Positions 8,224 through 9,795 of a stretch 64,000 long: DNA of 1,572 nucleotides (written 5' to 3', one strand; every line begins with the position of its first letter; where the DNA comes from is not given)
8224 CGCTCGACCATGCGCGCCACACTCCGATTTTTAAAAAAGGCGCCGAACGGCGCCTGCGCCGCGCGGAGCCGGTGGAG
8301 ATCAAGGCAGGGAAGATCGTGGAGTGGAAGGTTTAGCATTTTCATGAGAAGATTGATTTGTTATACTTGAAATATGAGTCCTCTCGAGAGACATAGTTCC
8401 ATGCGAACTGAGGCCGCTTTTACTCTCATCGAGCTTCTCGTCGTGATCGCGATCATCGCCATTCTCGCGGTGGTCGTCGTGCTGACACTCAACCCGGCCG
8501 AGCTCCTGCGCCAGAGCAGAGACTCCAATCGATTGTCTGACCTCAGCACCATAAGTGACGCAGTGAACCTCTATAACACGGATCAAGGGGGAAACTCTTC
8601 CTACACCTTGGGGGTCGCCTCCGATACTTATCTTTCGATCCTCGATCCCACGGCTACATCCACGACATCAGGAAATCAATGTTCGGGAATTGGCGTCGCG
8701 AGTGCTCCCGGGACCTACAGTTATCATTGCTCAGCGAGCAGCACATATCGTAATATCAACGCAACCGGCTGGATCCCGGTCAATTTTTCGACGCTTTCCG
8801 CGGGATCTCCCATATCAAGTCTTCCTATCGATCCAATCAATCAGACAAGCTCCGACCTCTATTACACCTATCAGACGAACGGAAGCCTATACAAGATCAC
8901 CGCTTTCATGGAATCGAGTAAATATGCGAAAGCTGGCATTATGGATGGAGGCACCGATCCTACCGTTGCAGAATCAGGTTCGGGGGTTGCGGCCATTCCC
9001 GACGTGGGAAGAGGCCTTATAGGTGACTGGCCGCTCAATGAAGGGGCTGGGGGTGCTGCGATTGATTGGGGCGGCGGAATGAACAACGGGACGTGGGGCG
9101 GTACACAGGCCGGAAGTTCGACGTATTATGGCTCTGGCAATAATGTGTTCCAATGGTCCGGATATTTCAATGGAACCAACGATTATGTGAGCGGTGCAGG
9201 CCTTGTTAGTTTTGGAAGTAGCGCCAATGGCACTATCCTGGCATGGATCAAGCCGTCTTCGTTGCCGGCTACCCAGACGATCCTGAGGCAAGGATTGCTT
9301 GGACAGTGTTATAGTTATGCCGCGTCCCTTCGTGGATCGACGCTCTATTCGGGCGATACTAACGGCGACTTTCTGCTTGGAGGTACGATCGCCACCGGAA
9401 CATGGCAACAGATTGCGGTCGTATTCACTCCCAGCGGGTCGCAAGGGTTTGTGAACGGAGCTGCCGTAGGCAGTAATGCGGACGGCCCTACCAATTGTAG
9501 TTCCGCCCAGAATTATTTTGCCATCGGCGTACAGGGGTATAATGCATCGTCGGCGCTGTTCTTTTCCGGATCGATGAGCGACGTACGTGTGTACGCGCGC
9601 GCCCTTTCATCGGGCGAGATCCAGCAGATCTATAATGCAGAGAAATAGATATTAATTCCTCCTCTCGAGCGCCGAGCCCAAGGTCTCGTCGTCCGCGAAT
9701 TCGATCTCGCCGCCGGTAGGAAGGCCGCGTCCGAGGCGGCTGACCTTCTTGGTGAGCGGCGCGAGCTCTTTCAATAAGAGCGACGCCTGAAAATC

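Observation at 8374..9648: Two diverged paralogs of a type IV pilin-like protein fused to a LamG/ConA-like lectin domain; the second sits directly behind a MASE1 hybrid histidine kinase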

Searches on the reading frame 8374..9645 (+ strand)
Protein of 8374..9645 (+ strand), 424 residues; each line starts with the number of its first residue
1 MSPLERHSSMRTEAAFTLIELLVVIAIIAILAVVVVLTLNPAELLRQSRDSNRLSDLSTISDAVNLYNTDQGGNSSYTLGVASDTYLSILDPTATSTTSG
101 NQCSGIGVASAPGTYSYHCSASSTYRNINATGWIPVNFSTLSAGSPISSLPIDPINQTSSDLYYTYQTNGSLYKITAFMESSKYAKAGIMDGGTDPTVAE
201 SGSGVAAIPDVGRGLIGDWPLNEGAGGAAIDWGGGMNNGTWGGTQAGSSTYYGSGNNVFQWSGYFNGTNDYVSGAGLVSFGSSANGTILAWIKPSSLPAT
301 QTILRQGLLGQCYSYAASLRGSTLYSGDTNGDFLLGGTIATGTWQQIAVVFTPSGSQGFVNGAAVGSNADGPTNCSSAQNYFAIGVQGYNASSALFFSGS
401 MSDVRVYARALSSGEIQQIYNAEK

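Call 4: search_protein_families(library=pfam, proteins=[window:8374-9645:+], max_evalue=1)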
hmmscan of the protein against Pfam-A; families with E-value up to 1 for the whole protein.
window:8374-9645:+ (424 aa): 3 families
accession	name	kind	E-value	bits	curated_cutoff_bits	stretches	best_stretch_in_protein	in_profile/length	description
PF13385.13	Laminin_G_3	-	4.4e-19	69.6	27.6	1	266-417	1-151/151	Concanavalin A-like lectin/glucanases superfamily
PF07963.17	N_methyl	-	1.2e-06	28.3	21.2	1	10-35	1-26/27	Prokaryotic N-terminal methylation motif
PF05827.17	VAS1_LD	-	0.012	16.3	26.9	1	110-132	102-127/140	V-type proton ATPase subunit S1, luminal domain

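Call 5: search_protein_families(library=ncbifam, proteins=[window:8374-9645:+], max_evalue=1)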
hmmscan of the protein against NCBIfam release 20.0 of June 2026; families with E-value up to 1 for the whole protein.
window:8374-9645:+ (424 aa): 17 families
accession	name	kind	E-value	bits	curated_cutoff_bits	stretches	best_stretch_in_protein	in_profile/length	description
TIGR01708.2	typeII_sec_gspH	equivalog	7.6e-06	26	80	1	16-45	4-36/169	type II secretion system minor pseudopilin GspH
TIGR01710.1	typeII_sec_gspG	equivalog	2e-05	24.6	88.85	1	15-76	2-61/134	type II secretion system major pseudopilin GspG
TIGR02532.1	IV_pilin_GFxxxE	domain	2e-05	24.2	16.3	1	14-35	2-23/24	prepilin-type N-terminal cleavage/methylation domain-containing protein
NF052521.1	TafC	equivalog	3.4e-05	23.1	410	1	334-422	274-362/373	TafC family fimbrial protein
NF007862.0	PRK10574.1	equivalog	0.00012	22.2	138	1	11-73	2-62/145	prepilin peptidase-dependent pilin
NF040999.1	pilin_ComGC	equivalog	0.00015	21.9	75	1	14-39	2-27/84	competence type IV pilus major pilin ComGC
TIGR02596.1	TIGR02596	subfamily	0.00028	21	70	1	16-41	1-26/196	Verru_Chthon cassette protein D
NF041775.1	typeIV_PilA_Myxo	equivalog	0.0025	17.8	400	1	14-37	11-34/214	type IV pilin protein PilA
NF040982.1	ComGD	equivalog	0.0055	17.1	70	1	14-40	2-28/139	competence type IV pilus minor pilin ComGD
NF007800.0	PRK10506.1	equivalog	0.0069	16.2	158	1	8-34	3-29/163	prepilin peptidase-dependent protein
NF041013.1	T4P_ComGE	equivalog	0.011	15.9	49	1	15-39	5-29/83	competence type IV pilus minor pilin ComGE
TIGR01711.1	gspJ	equivalog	0.014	15.2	64.85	1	15-40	2-27/192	type II secretion system minor pseudopilin GspJ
NF041002.1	pilin_ComGF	equivalog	0.065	13.5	80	1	13-47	1-35/139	competence type IV pilus minor pilin ComGF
TIGR01707.1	gspI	equivalog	0.066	13.7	44.35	1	16-36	2-22/101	type II secretion system minor pseudopilin GspI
NF052495.1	PktCycXAC1230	equivalog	0.1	11.7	490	1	18-65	4-49/380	polyketide cyclase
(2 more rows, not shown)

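Call 38: find_homologous_proteins(query=window:8374-9645:+, max_evalue=0.00001)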
Query window:8374-9645:+ (424 aa): 1028 proteins with E <= 0.00001 among 8000 candidates; the best 120 are listed.
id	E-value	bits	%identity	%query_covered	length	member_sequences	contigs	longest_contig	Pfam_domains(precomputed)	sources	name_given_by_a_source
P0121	1.0e-265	899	100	98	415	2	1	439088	PF07963.18,PF13385.14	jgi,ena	-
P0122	1.5e-129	451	59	96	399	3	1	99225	PF07963.18,PF13385.14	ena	-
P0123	7.0e-119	416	52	99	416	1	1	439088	PF07963.18,PF13385.14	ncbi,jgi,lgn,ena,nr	ncbi:MAG TPA: LamG-like jellyroll fold domain-containing protein [Candidatus Paceibacterota bacteriu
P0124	5.9e-111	390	49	97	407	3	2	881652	PF07963.18,PF13385.14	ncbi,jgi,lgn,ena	jgi:prepilin-type N-terminal cleavage/methylation domain-containing protein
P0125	1.6e-110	388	49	99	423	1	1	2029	PF07963.18,PF13385.14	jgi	jgi:prepilin-type N-terminal cleavage/methylation domain-containing protein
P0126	1.9e-105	372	48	97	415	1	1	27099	PF07963.18,PF13385.14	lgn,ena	-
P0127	4.1e-104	367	48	96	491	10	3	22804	PF07963.18,PF13385.14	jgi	jgi:prepilin-type N-terminal cleavage/methylation domain-containing protein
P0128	4.4e-104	367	48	100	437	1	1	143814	PF07963.18,PF13385.14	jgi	jgi:prepilin-type N-terminal cleavage/methylation domain-containing protein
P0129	1.5e-102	362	49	97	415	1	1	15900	PF07963.18,PF13385.14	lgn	-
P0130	7.7e-102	360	49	99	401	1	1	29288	PF07963.18,PF13385.14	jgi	jgi:prepilin-type N-terminal cleavage/methylation domain-containing protein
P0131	1.0e-101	359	50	99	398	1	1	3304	PF07963.18,PF13385.14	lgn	-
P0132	4.3e-100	354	48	100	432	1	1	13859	PF07963.18,PF13385.14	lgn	-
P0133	9.2e-100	353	45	100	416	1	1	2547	PF07963.18,PF13385.14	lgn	-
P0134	1.4e-99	352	46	99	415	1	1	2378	PF07963.18,PF13385.14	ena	-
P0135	2.0e-99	352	45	98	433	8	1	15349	PF07963.18,PF13385.14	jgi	-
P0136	1.7e-98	349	48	96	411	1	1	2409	PF07963.18,PF13385.14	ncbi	-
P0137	4.0e-98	347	45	99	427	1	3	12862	PF07963.18,PF13385.14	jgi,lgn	jgi:prepilin-type N-terminal cleavage/methylation domain-containing protein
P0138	1.0e-96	343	47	99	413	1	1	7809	PF07963.18,PF13385.14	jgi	jgi:prepilin-type N-terminal cleavage/methylation domain-containing protein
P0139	2.2e-96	342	45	100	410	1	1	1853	PF07963.18,PF13385.14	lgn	-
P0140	4.2e-96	341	45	98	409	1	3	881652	PF07963.18,PF13385.14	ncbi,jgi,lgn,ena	jgi:prepilin-type N-terminal cleavage/methylation domain-containing protein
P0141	4.2e-96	341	47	99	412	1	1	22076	PF07963.18,PF13385.14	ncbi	-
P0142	4.9e-96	341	46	97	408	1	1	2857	PF07963.18,PF13385.14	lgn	-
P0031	9.6e-96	340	47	100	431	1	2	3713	PF07963.18,PF07953.21,PF13385.14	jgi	jgi:prepilin-type N-terminal cleavage/methylation domain-containing protein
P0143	1.3e-95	339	46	98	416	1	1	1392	PF07963.18,PF13385.14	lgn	-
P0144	2.9e-95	338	45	100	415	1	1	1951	PF07963.18,PF13385.14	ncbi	-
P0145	3.1e-95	338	49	97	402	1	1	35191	PF07963.18,PF13385.14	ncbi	-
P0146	4.9e-95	337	46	98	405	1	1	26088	PF07963.18,PF00354.25,PF13385.14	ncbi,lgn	-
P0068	6.1e-95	337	48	96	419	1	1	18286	PF07963.18,PF13385.14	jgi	jgi:prepilin-type N-terminal cleavage/methylation domain-containing protein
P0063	9.6e-95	336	46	97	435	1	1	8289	PF07963.18,PF13385.14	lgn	-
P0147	1.7e-94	335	45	99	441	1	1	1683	PF07963.18,PF13385.14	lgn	-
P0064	2.2e-94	335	44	100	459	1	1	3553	PF07963.18,PF13385.14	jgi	jgi:prepilin-type N-terminal cleavage/methylation domain-containing protein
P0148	3.7e-94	334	46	97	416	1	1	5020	PF07963.18,PF13385.14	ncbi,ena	-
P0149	4.9e-94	334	46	98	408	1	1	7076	PF07963.18,PF13385.14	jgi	jgi:prepilin-type N-terminal cleavage/methylation domain-containing protein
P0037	5.8e-94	334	46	100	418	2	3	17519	PF07963.18,PF13385.14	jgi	jgi:prepilin-type N-terminal cleavage/methylation domain-containing protein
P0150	9.9e-94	333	46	96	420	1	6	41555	PF07963.18,PF13385.14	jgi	jgi:prepilin-type N-terminal cleavage/methylation domain-containing protein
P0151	6.1e-93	330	46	98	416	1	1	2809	PF07963.18,PF13385.14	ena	-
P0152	7.5e-93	330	47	98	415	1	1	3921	PF07963.18,PF13385.14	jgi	jgi:prepilin-type N-terminal cleavage/methylation domain-containing protein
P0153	1.3e-92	329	45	96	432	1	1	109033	PF07963.18,PF13385.14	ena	-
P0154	2.9e-92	328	47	100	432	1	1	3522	PF07963.18,PF13385.14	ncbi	-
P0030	3.7e-92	328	46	97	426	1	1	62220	PF07963.18,PF13385.14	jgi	jgi:prepilin-type N-terminal cleavage/methylation domain-containing protein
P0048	1.0e-91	326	46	97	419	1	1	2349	PF13385.14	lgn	-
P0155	1.1e-91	326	44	97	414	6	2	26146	PF07963.18,PF13385.14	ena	-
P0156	3.2e-91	325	46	97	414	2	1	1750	PF07963.18,PF07953.21,PF13385.14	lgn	-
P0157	4.6e-91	324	45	98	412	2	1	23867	PF07963.18,PF13385.14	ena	-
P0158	1.0e-90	323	43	97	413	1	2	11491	PF07963.18,PF13385.14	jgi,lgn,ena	jgi:prepilin-type N-terminal cleavage/methylation domain-containing protein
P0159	1.2e-90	323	43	99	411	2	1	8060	PF07963.18,PF13385.14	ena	-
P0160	1.3e-90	323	44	99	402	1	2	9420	PF07963.18,PF13385.14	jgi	jgi:prepilin-type N-terminal cleavage/methylation domain-containing protein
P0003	1.5e-90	322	44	98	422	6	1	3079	PF07963.18,PF13385.14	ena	-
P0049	1.6e-90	322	46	97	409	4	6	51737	PF07963.18,PF13385.14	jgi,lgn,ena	-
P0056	2.1e-90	322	46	97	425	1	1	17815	PF07963.18,PF13385.14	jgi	jgi:prepilin-type N-terminal cleavage/methylation domain-containing protein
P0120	2.1e-90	322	46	98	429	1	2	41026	PF07963.18,PF13385.14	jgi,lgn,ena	jgi:prepilin-type N-terminal cleavage/methylation domain-containing protein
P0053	2.5e-90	322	46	99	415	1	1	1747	PF07963.18,PF13385.14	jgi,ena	-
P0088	2.7e-90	322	47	97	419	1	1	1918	PF07963.18,PF13385.14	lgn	-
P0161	9.7e-90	320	42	99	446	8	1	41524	PF13385.14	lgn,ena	-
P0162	1.3e-89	319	43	100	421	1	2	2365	PF07963.18,PF13385.14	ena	-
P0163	1.3e-89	319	45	100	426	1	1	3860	PF07963.18,PF13385.14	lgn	-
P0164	2.8e-89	318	43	97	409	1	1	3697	PF07963.18,PF13385.14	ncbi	-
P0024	4.4e-89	318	45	99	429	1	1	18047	PF07963.18,PF13385.14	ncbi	-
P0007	6.0e-89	317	44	91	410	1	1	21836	PF13385.14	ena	-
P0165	7.6e-89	317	44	98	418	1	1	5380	PF07963.18,PF13385.14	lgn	-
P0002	2.5e-88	315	44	98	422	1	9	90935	PF07963.18,PF13385.14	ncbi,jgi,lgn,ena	-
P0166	3.1e-88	315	45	96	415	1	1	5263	PF07963.18,PF13385.14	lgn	-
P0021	3.3e-88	315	44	98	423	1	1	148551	PF07963.18,PF13385.14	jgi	jgi:prepilin-type N-terminal cleavage/methylation domain-containing protein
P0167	3.8e-88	315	45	98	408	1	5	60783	PF07963.18,PF13385.14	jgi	jgi:prepilin-type N-terminal cleavage/methylation domain-containing protein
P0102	3.9e-88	314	48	97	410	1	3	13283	PF07963.18,PF13385.14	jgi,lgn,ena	jgi:prepilin-type N-terminal cleavage/methylation domain-containing protein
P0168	4.1e-88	314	44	99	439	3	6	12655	PF07963.18,PF13385.14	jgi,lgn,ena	jgi:prepilin-type N-terminal cleavage/methylation domain-containing protein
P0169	6.6e-88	314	45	97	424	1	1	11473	PF07963.18,PF13385.14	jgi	jgi:prepilin-type N-terminal cleavage/methylation domain-containing protein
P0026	8.0e-88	313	44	98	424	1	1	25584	PF07963.18,PF13385.14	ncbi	-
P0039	8.6e-88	313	44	99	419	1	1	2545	PF07963.18,PF13385.14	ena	-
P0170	2.4e-87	312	45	97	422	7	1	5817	PF07963.18,PF13385.14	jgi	-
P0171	2.7e-87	312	45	99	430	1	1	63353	PF07963.18,PF13385.14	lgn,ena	-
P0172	5.3e-87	311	44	97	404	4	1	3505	PF07963.18,PF13385.14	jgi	jgi:prepilin-type N-terminal cleavage/methylation domain-containing protein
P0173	7.5e-87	310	44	97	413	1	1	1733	PF07963.18,PF13385.14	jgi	jgi:prepilin-type N-terminal cleavage/methylation domain-containing protein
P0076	8.8e-87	310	42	100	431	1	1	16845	PF07963.18,PF13385.14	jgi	jgi:prepilin-type N-terminal cleavage/methylation domain-containing protein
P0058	1.5e-86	309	45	96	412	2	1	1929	PF13385.14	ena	-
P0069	2.3e-86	309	55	69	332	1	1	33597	PF07963.18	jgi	jgi:prepilin-type N-terminal cleavage/methylation domain-containing protein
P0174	3.1e-86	308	44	99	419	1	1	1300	PF07963.18,PF13385.14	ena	-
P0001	4.9e-86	308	42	98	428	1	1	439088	PF07963.18,PF13385.14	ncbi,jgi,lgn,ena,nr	ncbi:MAG TPA: LamG-like jellyroll fold domain-containing protein [Candidatus Paceibacterota bacteriu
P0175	6.0e-86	307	44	97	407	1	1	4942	PF07963.18,PF13385.14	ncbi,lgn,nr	ncbi:MAG TPA: LamG-like jellyroll fold domain-containing protein [Candidatus Paceibacterota bacteriu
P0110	6.4e-86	307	44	99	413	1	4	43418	PF13385.14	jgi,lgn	jgi:prepilin-type N-terminal cleavage/methylation domain-containing protein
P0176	6.5e-86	307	43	97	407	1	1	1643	PF07963.18,PF13385.14,PF02210.32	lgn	-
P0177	6.6e-86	307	43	99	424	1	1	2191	PF07963.18,PF13385.14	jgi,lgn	jgi:prepilin-type N-terminal cleavage/methylation domain-containing protein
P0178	8.3e-86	307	45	99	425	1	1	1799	PF07963.18,PF13385.14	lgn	-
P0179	1.1e-85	306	44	96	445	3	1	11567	PF07963.18,PF13385.14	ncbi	-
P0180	1.2e-85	306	44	98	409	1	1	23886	PF07963.18,PF13385.14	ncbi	-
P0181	1.3e-85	306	42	97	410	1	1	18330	PF07963.18,PF13385.14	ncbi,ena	-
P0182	1.6e-85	306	47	99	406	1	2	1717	PF07963.18,PF13385.14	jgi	-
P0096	1.7e-85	306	43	100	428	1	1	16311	PF07963.18,PF13385.14,PF02210.32,PF00054.31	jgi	jgi:prepilin-type N-terminal cleavage/methylation domain-containing protein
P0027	1.7e-85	306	45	97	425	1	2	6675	PF07963.18,PF13385.14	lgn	-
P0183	2.0e-85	306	42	100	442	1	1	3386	PF07963.18,PF13385.14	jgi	jgi:prepilin-type N-terminal cleavage/methylation domain-containing protein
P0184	2.2e-85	305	44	98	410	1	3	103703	PF07963.18,PF13385.14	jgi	jgi:prepilin-type N-terminal cleavage/methylation domain-containing protein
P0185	2.4e-85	305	43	98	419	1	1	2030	PF07963.18,PF13385.14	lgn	-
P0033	2.4e-85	305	46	97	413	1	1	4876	PF07963.18,PF13385.14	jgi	jgi:prepilin-type N-terminal cleavage/methylation domain-containing protein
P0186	2.9e-85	305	46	96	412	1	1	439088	PF07963.18,PF13385.14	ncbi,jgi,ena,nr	ncbi:MAG TPA: LamG-like jellyroll fold domain-containing protein [Candidatus Paceibacterota bacteriu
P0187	3.0e-85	305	44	99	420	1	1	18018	PF07963.18,PF13385.14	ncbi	-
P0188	5.1e-85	304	41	91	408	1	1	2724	PF07963.18,PF13385.14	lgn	-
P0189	6.1e-85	304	43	99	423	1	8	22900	PF07963.18,PF07953.21,PF13385.14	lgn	-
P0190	6.2e-85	304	44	97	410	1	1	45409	PF07963.18,PF13385.14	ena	-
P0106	6.7e-85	304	44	99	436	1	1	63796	PF07963.18,PF13385.14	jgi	jgi:prepilin-type N-terminal cleavage/methylation domain-containing protein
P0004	8.2e-85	304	43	98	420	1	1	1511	PF13385.14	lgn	-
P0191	9.0e-85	303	54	67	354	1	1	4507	PF07963.18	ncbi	-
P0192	9.9e-85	303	59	61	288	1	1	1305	PF07963.18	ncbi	-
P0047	1.0e-84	303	44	99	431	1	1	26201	PF07963.18,PF13385.14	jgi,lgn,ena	jgi:prepilin-type N-terminal cleavage/methylation domain-containing protein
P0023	1.3e-84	303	44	97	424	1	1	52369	PF07963.18,PF13385.14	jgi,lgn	-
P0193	1.5e-84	303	44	96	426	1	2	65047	PF07963.18,PF13385.14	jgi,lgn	jgi:prepilin-type N-terminal cleavage/methylation domain-containing protein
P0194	1.6e-84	303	45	99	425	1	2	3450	PF07963.18,PF13385.14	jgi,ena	jgi:prepilin-type N-terminal cleavage/methylation domain-containing protein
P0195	1.8e-84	302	43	97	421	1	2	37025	PF07963.18,PF13385.14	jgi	jgi:prepilin-type N-terminal cleavage/methylation domain-containing protein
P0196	2.2e-84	302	43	99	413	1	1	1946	PF07963.18,PF13385.14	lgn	-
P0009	3.0e-84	302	43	97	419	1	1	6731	PF07963.18,PF13385.14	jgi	jgi:prepilin-type N-terminal cleavage/methylation domain-containing protein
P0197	3.2e-84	302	45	98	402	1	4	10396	PF07963.18,PF13385.14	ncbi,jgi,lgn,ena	jgi:prepilin-type N-terminal cleavage/methylation domain-containing protein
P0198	3.4e-84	302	43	98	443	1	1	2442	PF07963.18,PF13385.14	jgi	jgi:prepilin-type N-terminal cleavage/methylation domain-containing protein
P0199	4.5e-84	301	44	99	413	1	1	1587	PF07963.18,PF13385.14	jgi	jgi:prepilin-type N-terminal cleavage/methylation domain-containing protein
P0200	4.7e-84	301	43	97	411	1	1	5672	PF07963.18,PF13385.14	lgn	-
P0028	5.9e-84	301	43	99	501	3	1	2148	PF07963.18,PF13385.14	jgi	-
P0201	6.5e-84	301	45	99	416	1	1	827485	PF07963.18,PF13385.14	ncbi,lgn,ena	-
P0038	6.7e-84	301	45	96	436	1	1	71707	PF07963.18,PF13385.14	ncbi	-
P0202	1.1e-83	300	44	98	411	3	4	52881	PF07963.18,PF13385.14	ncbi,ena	-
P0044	1.8e-83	299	45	98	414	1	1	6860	PF07963.18,PF13385.14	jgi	jgi:prepilin-type N-terminal cleavage/methylation domain-containing protein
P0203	1.8e-83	299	42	99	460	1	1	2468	PF13385.14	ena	-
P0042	2.0e-83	299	44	99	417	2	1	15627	PF07963.18,PF13385.14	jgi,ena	jgi:prepilin-type N-terminal cleavage/methylation domain-containing protein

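Call 39: find_encoding_contigs(protein=P0123, flank=10000, max_places=2)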
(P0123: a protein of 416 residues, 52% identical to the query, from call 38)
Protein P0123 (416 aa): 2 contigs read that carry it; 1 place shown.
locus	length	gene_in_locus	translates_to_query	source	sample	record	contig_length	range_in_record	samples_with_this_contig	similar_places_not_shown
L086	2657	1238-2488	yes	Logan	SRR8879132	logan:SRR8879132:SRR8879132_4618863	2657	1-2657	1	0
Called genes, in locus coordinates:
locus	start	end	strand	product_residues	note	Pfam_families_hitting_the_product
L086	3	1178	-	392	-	?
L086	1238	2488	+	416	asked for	PF07963:N_methyl, PF13385:Laminin_G_3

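Call 40: find_encoding_contigs(protein=P0186, flank=10000, max_places=2)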
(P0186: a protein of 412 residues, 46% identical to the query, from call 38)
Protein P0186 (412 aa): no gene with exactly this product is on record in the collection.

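Call 64: predict_structure(alignment_id=A2)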
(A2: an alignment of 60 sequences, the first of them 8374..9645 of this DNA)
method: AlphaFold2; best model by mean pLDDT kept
length: 424 residues; sequences in the alignment: 60
mean_pLDDT: 84.4   pTM: 0.75
mean pLDDT of the five models: 84.4, 80.6, 79.6, 77.0, 75.7
residues with pLDDT >= 90: 208; 70-90: 144; 50-70: 69; < 50: 3
segments of 3 or more residues with pLDDT < 50: none
pLDDT, mean of each block of 10 residues (from residue 1): 50 66 89 69 88 93 96 94 90 70 69 81 91 94 94 67 89 91 74 77 85 81 88 82 92 80 95 83 82 93 86 84 84 89 96 94 95 72 86 85 92 89 85
secondary structure, 60 per line:
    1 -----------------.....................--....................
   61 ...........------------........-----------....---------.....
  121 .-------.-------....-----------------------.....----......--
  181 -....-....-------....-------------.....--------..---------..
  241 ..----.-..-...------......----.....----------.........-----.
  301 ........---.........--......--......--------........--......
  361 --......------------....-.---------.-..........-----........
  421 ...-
elements in order: H18-38 H41-71 E84-91 H103-106 E116-121 E164-168 E173-178 H182-185 H187-190 E198-201 E215-219 E239-242 E252-254 E261-266 E271-275 E286-294 E300-308 E312-320 E323-328 E331-336 E345-352 E355-360 E363-368 E381-384 E398-407 H413-423
